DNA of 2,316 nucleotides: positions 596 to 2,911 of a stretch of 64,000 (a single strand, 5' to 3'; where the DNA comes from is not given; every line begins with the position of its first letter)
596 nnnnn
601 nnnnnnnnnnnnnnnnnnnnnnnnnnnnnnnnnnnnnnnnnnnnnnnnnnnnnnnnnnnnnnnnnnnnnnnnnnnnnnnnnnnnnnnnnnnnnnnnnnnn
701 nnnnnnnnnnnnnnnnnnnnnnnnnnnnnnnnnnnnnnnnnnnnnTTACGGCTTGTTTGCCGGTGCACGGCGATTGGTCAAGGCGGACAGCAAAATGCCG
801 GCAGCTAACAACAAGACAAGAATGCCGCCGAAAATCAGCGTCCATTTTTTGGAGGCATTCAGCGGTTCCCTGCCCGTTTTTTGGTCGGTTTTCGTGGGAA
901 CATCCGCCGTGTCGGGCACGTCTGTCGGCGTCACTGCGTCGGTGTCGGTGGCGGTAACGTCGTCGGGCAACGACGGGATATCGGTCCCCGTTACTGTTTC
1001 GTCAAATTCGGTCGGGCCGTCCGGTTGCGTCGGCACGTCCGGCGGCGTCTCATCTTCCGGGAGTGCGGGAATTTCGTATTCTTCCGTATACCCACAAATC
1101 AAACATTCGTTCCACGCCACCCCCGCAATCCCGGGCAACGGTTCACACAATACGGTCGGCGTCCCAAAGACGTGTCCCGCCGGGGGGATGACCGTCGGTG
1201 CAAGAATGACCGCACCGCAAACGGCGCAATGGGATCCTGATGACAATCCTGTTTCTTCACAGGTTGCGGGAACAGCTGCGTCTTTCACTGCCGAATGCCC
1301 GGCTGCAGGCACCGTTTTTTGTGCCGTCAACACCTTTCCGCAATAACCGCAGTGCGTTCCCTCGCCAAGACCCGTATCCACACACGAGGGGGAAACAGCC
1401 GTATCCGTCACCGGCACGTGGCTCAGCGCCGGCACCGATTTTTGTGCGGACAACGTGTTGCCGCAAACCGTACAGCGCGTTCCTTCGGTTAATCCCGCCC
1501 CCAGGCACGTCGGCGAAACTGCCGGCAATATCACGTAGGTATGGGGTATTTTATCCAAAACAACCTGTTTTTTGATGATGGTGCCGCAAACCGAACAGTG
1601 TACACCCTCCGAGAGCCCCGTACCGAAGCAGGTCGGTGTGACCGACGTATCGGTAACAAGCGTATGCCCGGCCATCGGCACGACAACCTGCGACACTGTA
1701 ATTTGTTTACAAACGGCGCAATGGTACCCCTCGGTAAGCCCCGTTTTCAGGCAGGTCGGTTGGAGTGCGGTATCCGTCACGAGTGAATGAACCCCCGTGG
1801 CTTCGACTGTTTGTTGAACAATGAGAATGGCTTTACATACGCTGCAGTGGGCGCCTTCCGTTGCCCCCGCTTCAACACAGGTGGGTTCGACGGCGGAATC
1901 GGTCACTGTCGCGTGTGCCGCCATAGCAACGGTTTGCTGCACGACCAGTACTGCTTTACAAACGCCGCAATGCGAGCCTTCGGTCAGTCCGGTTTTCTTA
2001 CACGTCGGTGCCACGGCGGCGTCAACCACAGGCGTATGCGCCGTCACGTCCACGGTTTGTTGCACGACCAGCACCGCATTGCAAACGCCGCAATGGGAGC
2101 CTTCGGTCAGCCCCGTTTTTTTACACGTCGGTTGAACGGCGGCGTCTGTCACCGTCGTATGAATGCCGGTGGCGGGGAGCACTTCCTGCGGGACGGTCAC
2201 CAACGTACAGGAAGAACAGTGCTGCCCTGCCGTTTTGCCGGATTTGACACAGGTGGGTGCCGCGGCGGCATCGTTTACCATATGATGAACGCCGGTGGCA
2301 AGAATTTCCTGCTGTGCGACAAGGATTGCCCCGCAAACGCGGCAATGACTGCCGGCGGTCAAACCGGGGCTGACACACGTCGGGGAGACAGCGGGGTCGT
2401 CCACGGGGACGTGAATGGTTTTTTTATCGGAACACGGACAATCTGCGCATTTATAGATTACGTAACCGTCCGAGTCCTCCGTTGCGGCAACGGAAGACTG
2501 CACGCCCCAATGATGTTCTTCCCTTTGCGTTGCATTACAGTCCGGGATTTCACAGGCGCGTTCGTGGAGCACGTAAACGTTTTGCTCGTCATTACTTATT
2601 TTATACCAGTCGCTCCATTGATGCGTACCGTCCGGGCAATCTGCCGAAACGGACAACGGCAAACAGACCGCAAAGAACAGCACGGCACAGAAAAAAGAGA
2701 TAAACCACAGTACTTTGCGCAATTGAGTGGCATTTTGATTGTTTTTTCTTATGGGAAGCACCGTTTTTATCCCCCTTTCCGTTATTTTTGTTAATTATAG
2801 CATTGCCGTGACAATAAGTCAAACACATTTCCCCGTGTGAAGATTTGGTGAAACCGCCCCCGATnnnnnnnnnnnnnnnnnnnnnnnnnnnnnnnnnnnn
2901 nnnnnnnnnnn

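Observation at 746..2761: Large surface protein built from ~11 tandem 41-aa His/Cys3 modules (possible extracellular metal-binding or zinc-ribbon-like repeat)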

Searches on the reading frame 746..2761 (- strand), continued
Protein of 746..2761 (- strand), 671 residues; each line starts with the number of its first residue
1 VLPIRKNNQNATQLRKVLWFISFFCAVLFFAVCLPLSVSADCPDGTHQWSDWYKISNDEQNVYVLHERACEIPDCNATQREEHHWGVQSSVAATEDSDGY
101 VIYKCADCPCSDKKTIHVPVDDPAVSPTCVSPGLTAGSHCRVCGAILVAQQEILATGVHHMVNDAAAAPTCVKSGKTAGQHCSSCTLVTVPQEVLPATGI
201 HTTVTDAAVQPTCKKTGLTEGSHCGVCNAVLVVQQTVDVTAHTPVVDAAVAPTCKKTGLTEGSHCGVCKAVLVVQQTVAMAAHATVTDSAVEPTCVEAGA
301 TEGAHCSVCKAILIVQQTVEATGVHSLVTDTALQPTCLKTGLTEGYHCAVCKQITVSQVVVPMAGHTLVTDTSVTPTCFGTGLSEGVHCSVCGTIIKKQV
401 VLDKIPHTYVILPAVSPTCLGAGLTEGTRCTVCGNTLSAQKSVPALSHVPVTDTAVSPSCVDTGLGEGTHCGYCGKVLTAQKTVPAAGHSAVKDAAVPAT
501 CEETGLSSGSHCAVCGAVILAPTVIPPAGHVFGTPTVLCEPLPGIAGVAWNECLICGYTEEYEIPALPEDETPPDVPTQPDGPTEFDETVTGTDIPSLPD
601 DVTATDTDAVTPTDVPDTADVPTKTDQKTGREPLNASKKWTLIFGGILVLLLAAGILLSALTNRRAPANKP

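Call 28: search_protein_families(library=pfam, proteins=[P0006, P0008, P0013, P0005, P0038, P0039, P0063, P0075, P0098, P0017], max_evalue=0.01)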
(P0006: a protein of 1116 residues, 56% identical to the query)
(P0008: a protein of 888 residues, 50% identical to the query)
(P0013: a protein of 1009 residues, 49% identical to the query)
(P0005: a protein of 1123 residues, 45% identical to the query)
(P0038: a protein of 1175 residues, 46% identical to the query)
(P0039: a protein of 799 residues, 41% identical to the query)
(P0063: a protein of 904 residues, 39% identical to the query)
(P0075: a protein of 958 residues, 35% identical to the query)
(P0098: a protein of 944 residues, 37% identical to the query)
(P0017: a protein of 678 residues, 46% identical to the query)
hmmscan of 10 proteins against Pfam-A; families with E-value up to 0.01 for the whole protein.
P0006 (1116 aa): 6 families
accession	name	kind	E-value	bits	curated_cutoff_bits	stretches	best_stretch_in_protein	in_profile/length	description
PF00963.24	Cohesin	-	9.4e-17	61.9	24.1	2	319-419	14-120/139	Cohesin domain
PF06677.18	Auto_anti-p27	-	5e-13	49.3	24.1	0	730-743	15-28/40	Sjogren's syndrome/scleroderma autoantigen 1 (Autoantigen p27)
PF24973.1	EGF_LMN_ATRN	-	3.8e-11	43.4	27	0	709-738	5-32/44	Laminin/attractin EGF domain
PF10367.15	zf-Vps39_C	-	1.2e-08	34.8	24.7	0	768-784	6-22/41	Vacuolar sorting protein 39 C-terminal zinc finger domain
PF24292.1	DUF7479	-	3.6e-08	33.8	27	0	852-879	29-54/60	Domain of unknown function (DUF7479)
PF18716.7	VATC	-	0.00033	20.9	26.6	0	936-948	4-16/43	Vms1-associating treble clef domain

P0008 (888 aa): 3 families
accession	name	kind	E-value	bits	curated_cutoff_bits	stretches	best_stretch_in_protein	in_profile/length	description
PF16250.10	DUF4907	-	4.5e-11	42.8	25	0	604-618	17-31/67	Domain of unknown function (DUF4907)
PF06750.18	A24_N_bact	-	1.6e-10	41.3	23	0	677-699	25-47/84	Bacterial Peptidase A24 N-terminal domain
PF24973.1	EGF_LMN_ATRN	-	0.0019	18.7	27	0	699-728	5-32/44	Laminin/attractin EGF domain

P0013 (1009 aa): 9 families
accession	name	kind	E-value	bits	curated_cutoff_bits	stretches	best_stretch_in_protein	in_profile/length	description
PF01841.26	Transglut_core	-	2e-13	51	23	1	178-271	10-107/108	Transglutaminase-like superfamily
PF04473.18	DUF553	-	3.8e-09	36.6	20.5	1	171-272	6-113/140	Transglutaminase-like domain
PF00404.24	Dockerin_1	-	1.4e-05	25.6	22.9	1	948-1003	2-57/57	Dockerin type I domain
PF24973.1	EGF_LMN_ATRN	-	2.2e-05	24.9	27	0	622-652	5-33/44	Laminin/attractin EGF domain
PF06750.18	A24_N_bact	-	4.8e-05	23.8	23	0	683-703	26-46/84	Bacterial Peptidase A24 N-terminal domain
PF16250.10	DUF4907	-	0.00011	22.2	25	0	610-629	18-37/67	Domain of unknown function (DUF4907)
PF10367.15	zf-Vps39_C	-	0.00016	21.6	24.7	0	682-694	7-19/41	Vacuolar sorting protein 39 C-terminal zinc finger domain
PF01355.22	HIPIP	-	0.00071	20.2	22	0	538-573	5-40/66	High potential iron-sulfur protein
PF06677.18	Auto_anti-p27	-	0.0029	18.1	24.1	0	438-451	15-28/40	Sjogren's syndrome/scleroderma autoantigen 1 (Autoantigen p27)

P0005 (1123 aa): 7 families
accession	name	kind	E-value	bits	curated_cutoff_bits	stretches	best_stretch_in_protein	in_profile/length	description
PF13306.12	LRR_5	-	3e-32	111.6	27.7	1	205-305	28-126/127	BspA type Leucine rich repeat region (6 copies)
PF19127.6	Choline_bind_3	-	8e-16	58.2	27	3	1009-1045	1-38/47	Choline-binding repeat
PF01473.26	Choline_bind_1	-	3.1e-10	40.3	20.5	1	1010-1028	1-19/19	Putative cell wall binding repeat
PF13855.12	LRR_8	-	3.3e-06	27.2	27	0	246-287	14-56/61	Leucine rich repeat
PF24973.1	EGF_LMN_ATRN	-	0.00026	21.5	27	0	868-897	5-32/44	Laminin/attractin EGF domain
PF01614.24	IclR_C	-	0.0012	18.9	24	0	719-781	51-113/174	Bacterial transcriptional regulator IclR C-terminal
PF10367.15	zf-Vps39_C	-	0.005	16.8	24.7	0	886-896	6-16/41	Vacuolar sorting protein 39 C-terminal zinc finger domain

P0038 (1175 aa): 4 families
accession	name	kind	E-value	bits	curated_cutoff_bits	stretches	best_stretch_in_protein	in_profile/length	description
PF16255.11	Lipase_GDSL_lke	-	8.2e-17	61.7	29.2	1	288-512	1-199/203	GDSL-like Lipase/Acylhydrolase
PF13472.12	Lipase_GDSL_2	-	6.7e-16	59.7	32.9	1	373-505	57-176/178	GDSL-like Lipase/Acylhydrolase family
PF00657.28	Lipase_GDSL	-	2e-07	31.8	23.6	1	327-511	18-207/208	GDSL-like Lipase/Acylhydrolase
PF24973.1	EGF_LMN_ATRN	-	0.0015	19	27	0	808-838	4-32/44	Laminin/attractin EGF domain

P0039 (799 aa): 4 families
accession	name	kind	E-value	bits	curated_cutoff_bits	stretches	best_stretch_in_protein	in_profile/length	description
PF13365.12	Trypsin_2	-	3.6e-28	99.6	27.6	1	476-605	1-144/144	Trypsin-like peptidase domain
PF00089.32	Trypsin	-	8.6e-12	45.8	20.6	1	476-615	27-204/220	Trypsin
PF24973.1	EGF_LMN_ATRN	-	0.00042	20.8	27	0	118-146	5-31/44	Laminin/attractin EGF domain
PF00050.26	Kazal_1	-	0.0028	18.1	21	0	168-187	13-32/49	Kazal-type serine protease inhibitor domain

P0063 (904 aa): 8 families
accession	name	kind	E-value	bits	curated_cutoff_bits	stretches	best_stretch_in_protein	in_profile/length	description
PF00041.27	fn3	-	2.6e-13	50.4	25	2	730-800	4-75/84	Fibronectin type III domain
PF09479.16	Flg_new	-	4.7e-10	39.9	27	1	60-128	1-64/65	Listeria-Bacteroides repeat domain (List_Bact_rpt)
PF09294.16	Interfer-bind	-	3.3e-05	24.5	21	0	820-890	18-90/104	Interferon-alpha/beta receptor, fibronectin type III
PF25814.1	fn3_SORL1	-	0.00017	22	27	1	818-891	5-79/90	SORL1-like, fn3 domain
PF25059.1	FN3_DSCAM-DSCAML_C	-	0.0026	18.5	39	0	770-802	41-73/89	DSCAM/DSCAML C-terminal Fn3-like domain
PF23608.1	Ig_ILCR1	-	0.0037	17.8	27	0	762-794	54-86/114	ILCR1 Ig-like domain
PF16656.11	Pur_ac_phosph_N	-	0.008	17.2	30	0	823-885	8-83/93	Purple acid Phosphatase, N-terminal domain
PF10179.15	NDNF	-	0.0092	16.5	27.3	0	855-889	81-115/127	Neuron-derived neurotrophic factor, first Fn(III) domain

P0075 (958 aa): 2 families
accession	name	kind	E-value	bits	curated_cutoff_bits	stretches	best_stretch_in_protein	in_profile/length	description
PF00395.25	SLH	-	1.1e-25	89.7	20.8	3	786-826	2-41/44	S-layer homology domain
PF02368.24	Big_2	-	6.2e-09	36.1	22.8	1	707-774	4-74/79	Bacterial Ig-like domain (group 2)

P0098 (944 aa): 11 families
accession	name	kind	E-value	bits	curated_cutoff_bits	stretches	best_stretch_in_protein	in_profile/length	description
PF06750.18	A24_N_bact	-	1.8e-25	89.3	23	1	310-339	25-54/84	Bacterial Peptidase A24 N-terminal domain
PF13306.12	LRR_5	-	5e-19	68.9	27.7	1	828-921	21-111/127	BspA type Leucine rich repeat region (6 copies)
PF23392.1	DUF7101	-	8e-15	55.1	27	0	273-336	33-94/96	Domain of unknown function (DUF7101)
PF00050.26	Kazal_1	-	1.3e-10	41.5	21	0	220-248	13-41/49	Kazal-type serine protease inhibitor domain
PF21852.1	DUF6911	-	1.4e-10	41.4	24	0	397-437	82-120/128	Family of unknown function (DUF6911)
PF08882.16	Acetone_carb_G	-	6.2e-08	33.3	21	0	178-221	61-104/113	Acetone carboxylase gamma subunit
PF10367.15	zf-Vps39_C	-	9.5e-05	22.3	24.7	0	69-80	6-17/41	Vacuolar sorting protein 39 C-terminal zinc finger domain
PF04265.19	TPK_B1_binding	-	0.00017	21.6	22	0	772-799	21-48/67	Thiamin pyrophosphokinase, vitamin B1 binding domain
PF11571.13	Med27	-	0.00029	21.5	25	0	554-576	53-75/86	Mediator complex subunit 27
PF03367.19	Zn_ribbon_ZPR1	-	0.0015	18.3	23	0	111-132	33-53/56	ZPR1 zinc-finger domain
PF13465.12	zf-H2C2_2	-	0.0058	17.4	40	0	588-601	9-22/26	Zinc-finger double domain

P0017 (678 aa): 3 families
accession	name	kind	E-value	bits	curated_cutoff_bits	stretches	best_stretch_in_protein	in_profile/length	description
PF16250.10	DUF4907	-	2.5e-11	43.6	25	0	292-311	17-36/67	Domain of unknown function (DUF4907)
PF06750.18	A24_N_bact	-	0.00033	21.1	23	0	406-428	25-47/84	Bacterial Peptidase A24 N-terminal domain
PF24973.1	EGF_LMN_ATRN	-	0.0033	17.9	27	0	428-457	5-32/44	Laminin/attractin EGF domain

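Call 36: list_cluster_members(proteins=[window:746-2761:-, window:5615-6784:-, P0017, P0003, P0041, P0079])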
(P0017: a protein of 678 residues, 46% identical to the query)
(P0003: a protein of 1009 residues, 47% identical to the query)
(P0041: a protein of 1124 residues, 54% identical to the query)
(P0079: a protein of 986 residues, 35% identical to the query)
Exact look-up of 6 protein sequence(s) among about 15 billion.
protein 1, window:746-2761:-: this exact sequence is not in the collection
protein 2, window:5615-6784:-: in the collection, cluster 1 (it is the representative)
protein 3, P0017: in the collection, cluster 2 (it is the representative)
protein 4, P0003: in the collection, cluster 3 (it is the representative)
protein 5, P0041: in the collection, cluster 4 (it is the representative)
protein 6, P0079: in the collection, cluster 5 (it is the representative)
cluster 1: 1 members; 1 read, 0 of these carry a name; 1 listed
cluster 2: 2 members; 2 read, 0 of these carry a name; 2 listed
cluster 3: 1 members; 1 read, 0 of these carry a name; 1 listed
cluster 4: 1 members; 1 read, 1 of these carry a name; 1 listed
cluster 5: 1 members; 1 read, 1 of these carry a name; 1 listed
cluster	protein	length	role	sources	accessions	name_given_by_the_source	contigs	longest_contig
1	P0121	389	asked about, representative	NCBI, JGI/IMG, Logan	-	-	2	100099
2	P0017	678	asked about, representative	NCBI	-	-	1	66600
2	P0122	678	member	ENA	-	-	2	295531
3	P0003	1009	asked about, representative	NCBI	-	-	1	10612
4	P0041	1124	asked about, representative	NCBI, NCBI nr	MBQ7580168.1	MAG: hypothetical protein IJU39_02550, partial [Clostridia bacterium] | hypothetical protein [Clostridia bacterium]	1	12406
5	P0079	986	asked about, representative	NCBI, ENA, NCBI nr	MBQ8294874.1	MAG: hypothetical protein IJX87_00410 [Clostridia bacterium] | hypothetical protein [Clostridia bacterium]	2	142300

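Call 55: search_protein_families(library=pfam, proteins=[L003:4141-7485:+, L002:4165-9744:+], max_evalue=0.00001)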
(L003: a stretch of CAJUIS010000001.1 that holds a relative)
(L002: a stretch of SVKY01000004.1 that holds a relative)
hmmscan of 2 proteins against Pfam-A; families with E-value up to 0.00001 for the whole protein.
L003:4141-7485:+ (1114 aa): 2 families
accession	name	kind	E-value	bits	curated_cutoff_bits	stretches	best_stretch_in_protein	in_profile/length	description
PF00050.26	Kazal_1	-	2.5e-08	34.2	21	0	674-700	14-40/49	Kazal-type serine protease inhibitor domain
PF00041.27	fn3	-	2.3e-06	28.2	25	1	1022-1088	10-69/84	Fibronectin type III domain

L002:4165-9744:+ (1859 aa): 0 families

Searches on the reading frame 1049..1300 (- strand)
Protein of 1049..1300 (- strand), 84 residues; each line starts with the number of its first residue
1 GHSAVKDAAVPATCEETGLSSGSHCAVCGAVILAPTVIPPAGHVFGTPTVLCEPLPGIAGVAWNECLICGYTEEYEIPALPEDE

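Call 64: search_protein_families(library=pfam, proteins=[window:1049-1300:-], max_evalue=10)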
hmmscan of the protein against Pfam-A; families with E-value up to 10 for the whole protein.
seq(84 aa): 3 families
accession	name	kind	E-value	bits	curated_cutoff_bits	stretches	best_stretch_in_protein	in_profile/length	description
PF21349.2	RUBY_RBDX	-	0.14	12.1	26.5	1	65-78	2-16/30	Rubrerythrin, rubredoxin-like domain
PF09889.16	DUF2116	-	0.37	11.2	26.8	1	23-32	4-13/59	Probable treble clef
PF12111.13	PNPase_C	-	1.6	8.7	25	1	1-13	22-34/37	Polyribonucleotide phosphorylase C terminal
